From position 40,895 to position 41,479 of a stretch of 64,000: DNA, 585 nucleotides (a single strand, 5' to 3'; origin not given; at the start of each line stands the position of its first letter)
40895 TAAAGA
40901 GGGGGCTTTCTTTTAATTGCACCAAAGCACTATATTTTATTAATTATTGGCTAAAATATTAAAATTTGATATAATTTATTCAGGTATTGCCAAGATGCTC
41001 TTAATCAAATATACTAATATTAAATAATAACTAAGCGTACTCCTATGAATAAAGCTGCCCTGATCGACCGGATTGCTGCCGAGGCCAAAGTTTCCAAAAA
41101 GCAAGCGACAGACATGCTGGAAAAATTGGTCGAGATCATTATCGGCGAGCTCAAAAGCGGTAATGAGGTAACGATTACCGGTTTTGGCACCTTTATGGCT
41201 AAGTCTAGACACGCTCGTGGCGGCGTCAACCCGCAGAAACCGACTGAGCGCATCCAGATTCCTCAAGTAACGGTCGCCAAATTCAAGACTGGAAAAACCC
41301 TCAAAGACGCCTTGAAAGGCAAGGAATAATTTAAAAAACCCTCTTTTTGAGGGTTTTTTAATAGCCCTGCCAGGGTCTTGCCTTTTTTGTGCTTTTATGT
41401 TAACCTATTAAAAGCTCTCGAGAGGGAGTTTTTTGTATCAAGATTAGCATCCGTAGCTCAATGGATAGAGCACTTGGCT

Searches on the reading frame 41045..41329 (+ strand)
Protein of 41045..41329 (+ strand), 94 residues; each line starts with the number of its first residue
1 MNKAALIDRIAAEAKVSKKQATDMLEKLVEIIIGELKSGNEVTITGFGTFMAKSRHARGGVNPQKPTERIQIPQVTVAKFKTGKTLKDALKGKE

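Call 76: search_protein_families(library=pfam, proteins=[window:41045-41329:+], max_evalue=0.01)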
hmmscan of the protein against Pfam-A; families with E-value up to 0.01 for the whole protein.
window:41045-41329:+ (94 aa): 4 families
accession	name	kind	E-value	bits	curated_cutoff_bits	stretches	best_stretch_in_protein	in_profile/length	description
PF00216.26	Bac_DNA_binding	-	7.1e-26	90.7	22.4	1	1-90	1-89/90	Bacterial DNA-binding protein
PF18291.6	HU-HIG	-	6.5e-07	29.9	26.2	1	3-93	34-121/125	HU domain fused to wHTH, Ig, or Glycine-rich motif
PF18175.6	HU-CCDC81_bac_2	-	6e-06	26.5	35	1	6-54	3-51/70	CCDC81-like prokaryotic HU domain 2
PF14908.11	HU-CCDC81_euk_1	-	0.0022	18.5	26.1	1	15-78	18-78/89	CCDC81 eukaryotic HU domain 1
